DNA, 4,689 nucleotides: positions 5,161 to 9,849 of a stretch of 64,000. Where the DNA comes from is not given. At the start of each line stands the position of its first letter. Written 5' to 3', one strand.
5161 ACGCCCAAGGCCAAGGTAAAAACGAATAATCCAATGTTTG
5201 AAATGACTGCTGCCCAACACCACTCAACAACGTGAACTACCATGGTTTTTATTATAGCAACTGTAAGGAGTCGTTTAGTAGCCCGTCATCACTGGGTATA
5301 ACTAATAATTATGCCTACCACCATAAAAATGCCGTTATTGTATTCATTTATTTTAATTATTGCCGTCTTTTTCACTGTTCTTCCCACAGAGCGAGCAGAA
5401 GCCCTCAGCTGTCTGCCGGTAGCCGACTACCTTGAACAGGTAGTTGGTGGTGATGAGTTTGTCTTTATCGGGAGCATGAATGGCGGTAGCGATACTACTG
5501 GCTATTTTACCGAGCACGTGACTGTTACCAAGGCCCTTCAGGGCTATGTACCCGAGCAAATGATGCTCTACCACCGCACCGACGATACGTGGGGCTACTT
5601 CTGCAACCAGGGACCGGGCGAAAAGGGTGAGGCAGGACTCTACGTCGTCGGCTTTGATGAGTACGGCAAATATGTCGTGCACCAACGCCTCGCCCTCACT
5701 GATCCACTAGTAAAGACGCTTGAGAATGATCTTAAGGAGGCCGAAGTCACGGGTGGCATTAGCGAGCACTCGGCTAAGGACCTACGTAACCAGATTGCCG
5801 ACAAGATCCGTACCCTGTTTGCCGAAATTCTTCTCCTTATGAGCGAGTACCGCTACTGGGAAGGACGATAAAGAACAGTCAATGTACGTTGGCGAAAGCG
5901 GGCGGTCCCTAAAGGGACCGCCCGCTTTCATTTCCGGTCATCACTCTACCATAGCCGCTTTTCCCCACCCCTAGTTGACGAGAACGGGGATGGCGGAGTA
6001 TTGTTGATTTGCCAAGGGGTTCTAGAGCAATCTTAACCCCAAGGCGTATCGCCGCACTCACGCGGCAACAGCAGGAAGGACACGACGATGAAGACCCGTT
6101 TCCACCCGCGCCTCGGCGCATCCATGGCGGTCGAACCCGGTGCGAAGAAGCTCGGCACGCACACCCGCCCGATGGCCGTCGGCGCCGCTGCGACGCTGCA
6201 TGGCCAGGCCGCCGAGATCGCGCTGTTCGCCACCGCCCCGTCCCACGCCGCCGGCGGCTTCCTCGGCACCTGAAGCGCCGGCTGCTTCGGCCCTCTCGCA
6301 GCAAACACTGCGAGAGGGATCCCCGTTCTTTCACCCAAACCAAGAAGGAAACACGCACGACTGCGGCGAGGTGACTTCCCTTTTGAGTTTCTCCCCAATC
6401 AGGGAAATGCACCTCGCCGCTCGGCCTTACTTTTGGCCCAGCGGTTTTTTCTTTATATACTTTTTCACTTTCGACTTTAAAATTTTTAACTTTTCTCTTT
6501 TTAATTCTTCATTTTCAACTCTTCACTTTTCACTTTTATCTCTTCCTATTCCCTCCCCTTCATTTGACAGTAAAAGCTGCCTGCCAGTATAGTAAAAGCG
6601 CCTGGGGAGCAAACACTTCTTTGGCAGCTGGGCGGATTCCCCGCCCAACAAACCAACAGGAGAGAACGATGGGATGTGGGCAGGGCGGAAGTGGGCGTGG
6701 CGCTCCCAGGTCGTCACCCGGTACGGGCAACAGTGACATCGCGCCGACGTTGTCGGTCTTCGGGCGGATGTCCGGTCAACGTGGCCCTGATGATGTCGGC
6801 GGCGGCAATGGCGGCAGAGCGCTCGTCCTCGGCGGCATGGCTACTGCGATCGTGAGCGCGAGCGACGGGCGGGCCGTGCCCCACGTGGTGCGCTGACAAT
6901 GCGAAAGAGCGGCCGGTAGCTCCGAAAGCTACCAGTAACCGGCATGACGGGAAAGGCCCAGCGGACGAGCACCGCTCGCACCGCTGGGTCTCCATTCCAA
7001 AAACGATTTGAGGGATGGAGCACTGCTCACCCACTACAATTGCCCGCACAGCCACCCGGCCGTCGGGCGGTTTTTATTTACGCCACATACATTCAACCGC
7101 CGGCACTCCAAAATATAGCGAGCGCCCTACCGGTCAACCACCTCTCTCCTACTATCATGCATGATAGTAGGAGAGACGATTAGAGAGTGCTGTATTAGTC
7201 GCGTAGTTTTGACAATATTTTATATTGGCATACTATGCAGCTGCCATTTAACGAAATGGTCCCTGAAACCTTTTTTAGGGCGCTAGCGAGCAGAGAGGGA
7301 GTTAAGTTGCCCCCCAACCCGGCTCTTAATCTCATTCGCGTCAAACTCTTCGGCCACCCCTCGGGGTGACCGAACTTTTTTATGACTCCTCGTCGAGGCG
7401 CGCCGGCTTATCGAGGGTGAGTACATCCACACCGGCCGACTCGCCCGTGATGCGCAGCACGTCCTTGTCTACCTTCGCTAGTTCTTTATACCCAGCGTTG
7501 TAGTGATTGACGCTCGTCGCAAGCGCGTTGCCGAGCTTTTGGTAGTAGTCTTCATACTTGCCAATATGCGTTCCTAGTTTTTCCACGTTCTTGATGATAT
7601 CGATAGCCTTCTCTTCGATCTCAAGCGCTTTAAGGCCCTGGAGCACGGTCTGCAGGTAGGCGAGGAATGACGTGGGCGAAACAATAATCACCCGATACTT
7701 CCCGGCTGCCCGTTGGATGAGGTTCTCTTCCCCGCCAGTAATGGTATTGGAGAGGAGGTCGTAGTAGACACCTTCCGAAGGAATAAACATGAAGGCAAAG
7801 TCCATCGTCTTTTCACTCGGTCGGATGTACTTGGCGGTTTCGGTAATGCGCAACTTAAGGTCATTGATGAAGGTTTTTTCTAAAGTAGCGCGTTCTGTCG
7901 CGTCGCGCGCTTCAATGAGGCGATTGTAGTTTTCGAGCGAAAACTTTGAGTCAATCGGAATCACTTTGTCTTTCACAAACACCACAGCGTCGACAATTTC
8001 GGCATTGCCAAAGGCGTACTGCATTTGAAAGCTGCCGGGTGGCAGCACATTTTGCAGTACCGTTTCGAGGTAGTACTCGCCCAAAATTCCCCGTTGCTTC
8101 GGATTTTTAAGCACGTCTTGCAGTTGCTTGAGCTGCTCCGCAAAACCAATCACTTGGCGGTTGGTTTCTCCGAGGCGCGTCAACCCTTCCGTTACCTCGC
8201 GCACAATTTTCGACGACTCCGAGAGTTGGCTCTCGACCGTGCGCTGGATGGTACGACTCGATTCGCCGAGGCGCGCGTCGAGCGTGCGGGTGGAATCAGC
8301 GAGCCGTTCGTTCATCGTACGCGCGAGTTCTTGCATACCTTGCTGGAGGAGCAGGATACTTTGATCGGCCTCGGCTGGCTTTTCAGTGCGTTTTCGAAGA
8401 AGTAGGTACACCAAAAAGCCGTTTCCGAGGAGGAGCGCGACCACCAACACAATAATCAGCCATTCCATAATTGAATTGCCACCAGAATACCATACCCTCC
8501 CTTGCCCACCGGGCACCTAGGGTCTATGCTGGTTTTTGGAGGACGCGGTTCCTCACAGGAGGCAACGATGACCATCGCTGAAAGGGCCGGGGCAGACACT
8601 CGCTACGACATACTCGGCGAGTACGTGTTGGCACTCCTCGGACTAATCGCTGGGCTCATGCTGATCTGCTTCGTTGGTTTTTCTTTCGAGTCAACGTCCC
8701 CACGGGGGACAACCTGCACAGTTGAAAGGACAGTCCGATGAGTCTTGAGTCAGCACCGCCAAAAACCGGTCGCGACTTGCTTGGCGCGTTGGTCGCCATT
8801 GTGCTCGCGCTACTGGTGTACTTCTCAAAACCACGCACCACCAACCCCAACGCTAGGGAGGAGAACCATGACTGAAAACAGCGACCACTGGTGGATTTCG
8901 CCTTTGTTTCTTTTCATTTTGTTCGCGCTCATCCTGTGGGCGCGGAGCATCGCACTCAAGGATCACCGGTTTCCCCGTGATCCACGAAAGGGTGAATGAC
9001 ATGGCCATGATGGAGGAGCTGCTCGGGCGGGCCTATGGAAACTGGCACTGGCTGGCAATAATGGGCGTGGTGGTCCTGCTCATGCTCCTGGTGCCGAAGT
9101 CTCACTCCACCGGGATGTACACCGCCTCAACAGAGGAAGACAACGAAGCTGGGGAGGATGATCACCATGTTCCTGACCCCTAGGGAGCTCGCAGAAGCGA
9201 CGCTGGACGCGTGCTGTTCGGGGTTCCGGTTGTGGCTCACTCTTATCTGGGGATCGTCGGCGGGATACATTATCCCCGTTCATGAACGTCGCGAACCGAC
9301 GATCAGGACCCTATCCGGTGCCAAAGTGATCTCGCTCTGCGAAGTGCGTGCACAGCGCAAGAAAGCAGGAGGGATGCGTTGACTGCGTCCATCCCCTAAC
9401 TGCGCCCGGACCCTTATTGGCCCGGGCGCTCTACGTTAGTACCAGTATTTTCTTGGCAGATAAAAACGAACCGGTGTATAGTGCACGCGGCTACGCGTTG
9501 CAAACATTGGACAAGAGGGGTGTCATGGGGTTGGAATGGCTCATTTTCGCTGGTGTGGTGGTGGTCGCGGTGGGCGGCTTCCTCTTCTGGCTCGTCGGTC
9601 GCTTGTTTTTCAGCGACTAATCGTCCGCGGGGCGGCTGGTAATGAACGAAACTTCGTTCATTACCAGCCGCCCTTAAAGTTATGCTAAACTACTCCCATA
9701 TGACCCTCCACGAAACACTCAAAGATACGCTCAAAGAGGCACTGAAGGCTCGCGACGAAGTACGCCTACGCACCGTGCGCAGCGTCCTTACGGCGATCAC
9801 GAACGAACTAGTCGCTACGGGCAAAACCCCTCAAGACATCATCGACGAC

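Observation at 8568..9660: Translationally coupled operon of six tiny (31-71 aa) single-TM proteins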

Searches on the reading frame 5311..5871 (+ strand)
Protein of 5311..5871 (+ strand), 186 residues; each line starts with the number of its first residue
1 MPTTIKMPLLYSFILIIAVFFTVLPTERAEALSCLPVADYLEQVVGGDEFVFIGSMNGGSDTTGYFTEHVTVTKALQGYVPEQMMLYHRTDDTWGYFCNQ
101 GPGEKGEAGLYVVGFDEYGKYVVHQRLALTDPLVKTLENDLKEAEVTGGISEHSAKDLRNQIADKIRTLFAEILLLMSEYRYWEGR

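Call 45: search_protein_families(library=pfam, max_evalue=0.01, proteins=[window:5311-5871:+])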
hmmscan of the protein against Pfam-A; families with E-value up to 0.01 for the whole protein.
window:5311-5871:+ (186 aa): 1 family
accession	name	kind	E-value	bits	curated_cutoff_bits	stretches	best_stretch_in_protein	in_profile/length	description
PF25050.1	TARBP1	-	0.0097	15.7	27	0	115-176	115-176/220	TARBP1 domain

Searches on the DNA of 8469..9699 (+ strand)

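Call 50: search_dna_similar(query=window:8469-9699:+, collection=phages, mode=distant, max_evalue=0.01)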
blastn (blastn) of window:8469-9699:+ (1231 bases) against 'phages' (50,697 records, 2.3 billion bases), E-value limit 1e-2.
No match.

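Call 51: search_dna_similar(query=window:8469-9699:+, collection=plasmids, mode=distant, max_evalue=0.01)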
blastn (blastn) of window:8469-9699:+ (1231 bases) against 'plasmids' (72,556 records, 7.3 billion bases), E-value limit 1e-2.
No match.

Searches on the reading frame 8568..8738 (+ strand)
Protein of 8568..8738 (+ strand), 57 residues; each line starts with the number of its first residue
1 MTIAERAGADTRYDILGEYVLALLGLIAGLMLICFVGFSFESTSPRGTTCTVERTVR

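Call 6: search_protein_families(library=pfam, max_evalue=1, proteins=[window:8568-8738:+])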
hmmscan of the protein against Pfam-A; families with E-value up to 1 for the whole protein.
seq(57 aa): 2 families
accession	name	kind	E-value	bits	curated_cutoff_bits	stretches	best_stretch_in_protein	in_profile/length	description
PF17382.7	Ycf70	-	0.25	12.2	25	1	5-38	16-48/89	Uncharacterized Ycf70-like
PF09489.15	CbtB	-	0.36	11.5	27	1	20-40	11-31/51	Probable cobalt transporter subunit (CbtB)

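Call 15: list_cluster_members(proteins=[window:8568-8738:+, window:8738-8872:+, window:8868-8996:+, window:9001-9180:+, window:9167-9379:+, window:9525-9617:+, window:9435-9617:+])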
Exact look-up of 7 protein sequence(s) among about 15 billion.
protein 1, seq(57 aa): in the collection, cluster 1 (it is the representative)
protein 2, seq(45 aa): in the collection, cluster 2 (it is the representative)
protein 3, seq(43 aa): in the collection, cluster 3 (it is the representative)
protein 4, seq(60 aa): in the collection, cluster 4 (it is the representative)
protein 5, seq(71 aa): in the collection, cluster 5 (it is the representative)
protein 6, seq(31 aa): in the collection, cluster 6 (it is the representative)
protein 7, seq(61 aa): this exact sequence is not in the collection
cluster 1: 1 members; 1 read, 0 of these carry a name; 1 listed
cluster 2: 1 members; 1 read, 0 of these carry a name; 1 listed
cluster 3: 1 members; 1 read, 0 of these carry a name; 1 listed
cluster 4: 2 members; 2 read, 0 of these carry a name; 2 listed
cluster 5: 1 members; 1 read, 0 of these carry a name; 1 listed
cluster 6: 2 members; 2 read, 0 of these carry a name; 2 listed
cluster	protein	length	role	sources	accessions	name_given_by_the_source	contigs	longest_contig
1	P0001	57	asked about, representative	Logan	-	-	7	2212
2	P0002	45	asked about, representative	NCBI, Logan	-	-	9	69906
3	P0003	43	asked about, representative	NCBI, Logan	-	-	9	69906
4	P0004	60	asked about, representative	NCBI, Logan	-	-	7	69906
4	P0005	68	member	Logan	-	-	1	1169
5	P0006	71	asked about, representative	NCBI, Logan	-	-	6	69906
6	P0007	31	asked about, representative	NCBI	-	-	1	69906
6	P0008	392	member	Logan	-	-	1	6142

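Call 31: search_protein_families(library=phrogs, max_evalue=1, proteins=[window:8568-8738:+])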
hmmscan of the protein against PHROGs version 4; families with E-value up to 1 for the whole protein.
seq(57 aa): 0 families

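Call 32: search_protein_families(library=padloc, max_evalue=1, proteins=[window:8568-8738:+])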
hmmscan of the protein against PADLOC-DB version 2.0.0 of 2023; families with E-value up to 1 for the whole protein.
seq(57 aa): 0 families

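Call 49: find_related_loci(query=window:8568-8738:+, collection=viral_contigs, flank=5000)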
Query seq(57 aa) (57 aa) in viral_contigs; peptide patterns used: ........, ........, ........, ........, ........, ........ (x = any residue, [..] = any of these).
80 stretches matched a pattern, but none encodes a relative of the query by tblastn (E <= 1e-3).

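Call 65: search_protein_families(library=ncbifam, max_evalue=1, proteins=[window:8568-8738:+])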
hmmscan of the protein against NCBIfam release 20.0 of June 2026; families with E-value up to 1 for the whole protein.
seq(57 aa): 1 family
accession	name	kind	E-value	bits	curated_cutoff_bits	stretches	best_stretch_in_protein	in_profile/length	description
TIGR02459.1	CbtB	hypoth_equivalog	0.49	10.9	64.4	1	21-39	21-39/60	cobalt transporter subunit CbtB (proposed)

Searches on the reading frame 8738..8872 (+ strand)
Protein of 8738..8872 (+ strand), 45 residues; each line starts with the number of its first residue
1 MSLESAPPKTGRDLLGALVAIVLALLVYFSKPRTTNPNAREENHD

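Call 6: search_protein_families(library=pfam, max_evalue=1, proteins=[window:8738-8872:+])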
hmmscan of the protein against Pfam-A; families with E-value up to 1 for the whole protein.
seq(45 aa): 0 families

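Call 11: find_encoding_contigs(protein=window:8738-8872:+, flank=6000)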
Protein seq(45 aa) (45 aa): 9 contigs read that carry it; 6 places shown.
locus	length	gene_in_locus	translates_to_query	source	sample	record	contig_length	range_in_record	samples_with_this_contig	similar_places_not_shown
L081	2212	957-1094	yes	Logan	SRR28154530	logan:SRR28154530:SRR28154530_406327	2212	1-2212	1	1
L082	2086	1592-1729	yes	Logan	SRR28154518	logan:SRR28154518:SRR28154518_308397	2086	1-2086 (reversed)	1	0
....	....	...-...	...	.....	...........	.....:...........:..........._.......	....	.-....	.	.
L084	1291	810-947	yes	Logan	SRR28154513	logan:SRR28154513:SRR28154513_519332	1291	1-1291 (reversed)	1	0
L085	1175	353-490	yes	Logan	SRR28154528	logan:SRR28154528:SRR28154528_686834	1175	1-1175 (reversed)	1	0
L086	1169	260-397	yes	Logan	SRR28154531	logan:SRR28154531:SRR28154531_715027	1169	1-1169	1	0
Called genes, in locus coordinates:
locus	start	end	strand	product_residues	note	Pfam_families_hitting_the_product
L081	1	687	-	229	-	?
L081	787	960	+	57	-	-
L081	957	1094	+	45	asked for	-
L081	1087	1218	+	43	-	-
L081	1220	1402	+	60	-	-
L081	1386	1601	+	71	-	-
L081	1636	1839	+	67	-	-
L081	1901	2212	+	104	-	?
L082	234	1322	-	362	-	PF02646:RmuC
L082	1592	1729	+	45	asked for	-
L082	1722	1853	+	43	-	-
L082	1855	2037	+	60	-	-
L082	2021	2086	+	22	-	?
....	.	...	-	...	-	?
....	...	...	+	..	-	-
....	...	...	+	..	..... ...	-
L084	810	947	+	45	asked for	-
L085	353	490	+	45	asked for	-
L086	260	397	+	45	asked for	-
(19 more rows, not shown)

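Call 31: search_protein_families(library=phrogs, max_evalue=1, proteins=[window:8738-8872:+])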
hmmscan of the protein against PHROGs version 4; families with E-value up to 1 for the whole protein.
seq(45 aa): 1 family
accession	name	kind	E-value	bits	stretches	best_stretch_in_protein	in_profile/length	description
phrog_1350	-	lysis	0.47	11.6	1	14-41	32-59/97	holin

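Call 32: search_protein_families(library=padloc, max_evalue=1, proteins=[window:8738-8872:+])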
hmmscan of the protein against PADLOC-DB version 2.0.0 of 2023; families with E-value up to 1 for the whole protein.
seq(45 aa): 0 families

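Call 65: search_protein_families(library=ncbifam, max_evalue=1, proteins=[window:8738-8872:+])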
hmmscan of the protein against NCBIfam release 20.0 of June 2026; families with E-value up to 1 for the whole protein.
seq(45 aa): 0 families

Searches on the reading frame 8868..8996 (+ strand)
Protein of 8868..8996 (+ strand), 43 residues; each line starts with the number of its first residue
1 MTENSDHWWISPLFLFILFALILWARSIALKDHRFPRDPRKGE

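Call 6: search_protein_families(library=pfam, max_evalue=1, proteins=[window:8868-8996:+])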
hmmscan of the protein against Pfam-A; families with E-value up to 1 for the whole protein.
seq(43 aa): 1 family
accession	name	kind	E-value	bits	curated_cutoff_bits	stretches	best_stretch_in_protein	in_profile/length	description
PF05101.18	VirB3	-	0.027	15.2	23.9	1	8-35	36-63/84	Type IV secretory pathway, VirB3-like protein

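Call 31: search_protein_families(library=phrogs, max_evalue=1, proteins=[window:8868-8996:+])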
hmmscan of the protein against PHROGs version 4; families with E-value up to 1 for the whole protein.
seq(43 aa): 0 families

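Call 32: search_protein_families(library=padloc, max_evalue=1, proteins=[window:8868-8996:+])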
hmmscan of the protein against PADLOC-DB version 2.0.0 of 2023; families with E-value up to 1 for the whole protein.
seq(43 aa): 0 families

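Call 65: search_protein_families(library=ncbifam, max_evalue=1, proteins=[window:8868-8996:+])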
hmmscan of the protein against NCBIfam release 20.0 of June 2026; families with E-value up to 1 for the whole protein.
seq(43 aa): 0 families

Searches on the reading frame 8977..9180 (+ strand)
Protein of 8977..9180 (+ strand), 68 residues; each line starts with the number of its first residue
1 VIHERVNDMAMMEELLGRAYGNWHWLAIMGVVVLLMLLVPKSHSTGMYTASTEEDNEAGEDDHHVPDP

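Call 6: search_protein_families(library=pfam, max_evalue=1, proteins=[window:8977-9180:+])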
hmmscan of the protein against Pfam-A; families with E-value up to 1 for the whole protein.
seq(68 aa): 0 families

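Call 31: search_protein_families(library=phrogs, max_evalue=1, proteins=[window:9001-9180:+])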
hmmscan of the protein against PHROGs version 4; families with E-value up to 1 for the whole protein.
seq(60 aa): 2 families
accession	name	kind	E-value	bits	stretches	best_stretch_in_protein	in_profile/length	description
phrog_1403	-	lysis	0.31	12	1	13-49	7-47/212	Rz-like spanin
phrog_4565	-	unknown function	0.32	12.4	1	3-42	1-43/94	-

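Call 32: search_protein_families(library=padloc, max_evalue=1, proteins=[window:9001-9180:+])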
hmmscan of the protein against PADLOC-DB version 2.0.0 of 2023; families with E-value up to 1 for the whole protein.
seq(60 aa): 0 families

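Call 48: find_related_loci(query=window:9001-9180:+, collection=viral_contigs, flank=5000)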
Query seq(60 aa) (60 aa) in viral_contigs; peptide patterns used: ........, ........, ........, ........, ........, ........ (x = any residue, [..] = any of these).
3 stretches matched a pattern, but none encodes a relative of the query by tblastn (E <= 1e-3).

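Call 65: search_protein_families(library=ncbifam, max_evalue=1, proteins=[window:9001-9180:+])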
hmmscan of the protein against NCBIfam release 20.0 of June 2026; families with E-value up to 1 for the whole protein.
seq(60 aa): 0 families

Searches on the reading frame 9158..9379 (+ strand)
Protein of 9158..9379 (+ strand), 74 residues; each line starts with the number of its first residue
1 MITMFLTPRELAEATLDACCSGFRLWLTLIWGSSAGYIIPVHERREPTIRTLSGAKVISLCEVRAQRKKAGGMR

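Call 6: search_protein_families(library=pfam, max_evalue=1, proteins=[window:9158-9379:+])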
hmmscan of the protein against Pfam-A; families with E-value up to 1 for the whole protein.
seq(74 aa): 0 families

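Call 31: search_protein_families(library=phrogs, max_evalue=1, proteins=[window:9167-9379:+])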
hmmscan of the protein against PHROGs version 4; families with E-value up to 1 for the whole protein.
seq(71 aa): 0 families

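Call 32: search_protein_families(library=padloc, max_evalue=1, proteins=[window:9167-9379:+])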
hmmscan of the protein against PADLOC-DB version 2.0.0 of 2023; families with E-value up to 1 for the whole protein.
seq(71 aa): 0 families

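Call 47: find_related_loci(query=window:9167-9379:+, collection=viral_contigs, flank=5000)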
Query seq(71 aa) (71 aa) in viral_contigs; peptide patterns used: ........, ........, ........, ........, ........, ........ (x = any residue, [..] = any of these).
18 stretches matched a pattern, but none encodes a relative of the query by tblastn (E <= 1e-3).

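Call 59: predict_structure(protein=window:9167-9379:+)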
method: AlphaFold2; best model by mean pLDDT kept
length: 71 residues; sequences in the alignment: 1
mean_pLDDT: 54.1   pTM: 0.36
mean pLDDT of the five models: 54.1, 49.7, 49.4, 45.0, 44.9
residues with pLDDT >= 90: 0; 70-90: 0; 50-70: 48; < 50: 23
segments of 3 or more residues with pLDDT < 50: 1-8, 22-31, 68-71
pLDDT, mean of each block of 10 residues (from residue 1): 45 57 46 54 59 65 54 41
secondary structure, 60 per line:
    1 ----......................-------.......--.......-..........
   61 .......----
elements in order: H5-26 E34-40 E43-49 H51-67

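Call 65: search_protein_families(library=ncbifam, max_evalue=1, proteins=[window:9167-9379:+])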
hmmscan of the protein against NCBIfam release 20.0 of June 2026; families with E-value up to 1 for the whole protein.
seq(71 aa): 1 family
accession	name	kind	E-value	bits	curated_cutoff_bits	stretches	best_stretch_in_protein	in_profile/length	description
NF008893.0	PRK11924.2-3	equivalog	0.048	13.2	331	1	4-41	4-40/181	RNA polymerase sigma factor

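Call 72: find_homologous_proteins(query=window:9167-9379:+, max_evalue=10)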
Query seq(71 aa) (71 aa): 1 proteins with E <= 10 among 1 candidates.
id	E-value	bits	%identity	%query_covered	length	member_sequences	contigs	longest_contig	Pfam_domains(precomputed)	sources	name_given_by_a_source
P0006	9.4e-41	154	100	100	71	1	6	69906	-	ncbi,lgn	-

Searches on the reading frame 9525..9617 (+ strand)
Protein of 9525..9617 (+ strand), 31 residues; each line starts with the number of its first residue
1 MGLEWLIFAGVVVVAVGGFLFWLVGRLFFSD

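Call 6: search_protein_families(library=pfam, max_evalue=1, proteins=[window:9525-9617:+])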
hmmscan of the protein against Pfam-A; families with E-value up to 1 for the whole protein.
seq(31 aa): 1 family
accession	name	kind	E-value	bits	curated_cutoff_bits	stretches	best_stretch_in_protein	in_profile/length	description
PF11146.13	DUF2905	-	0.039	14.6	22.2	1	5-27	3-30/64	Protein of unknown function (DUF2905)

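Call 31: search_protein_families(library=phrogs, max_evalue=1, proteins=[window:9525-9617:+])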
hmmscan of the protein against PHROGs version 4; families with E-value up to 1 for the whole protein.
seq(31 aa): 0 families

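Call 32: search_protein_families(library=padloc, max_evalue=1, proteins=[window:9525-9617:+])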
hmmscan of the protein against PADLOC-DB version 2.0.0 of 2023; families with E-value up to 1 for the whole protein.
seq(31 aa): 0 families

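Call 65: search_protein_families(library=ncbifam, max_evalue=1, proteins=[window:9525-9617:+])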
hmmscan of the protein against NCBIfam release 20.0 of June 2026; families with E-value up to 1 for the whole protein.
seq(31 aa): 1 family
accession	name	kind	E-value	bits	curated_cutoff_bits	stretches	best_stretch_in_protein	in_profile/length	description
TIGR01167.1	LPXTG_anchor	domain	0.77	10.5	15.9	1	5-22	12-29/34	LPXTG cell wall anchor domain-containing protein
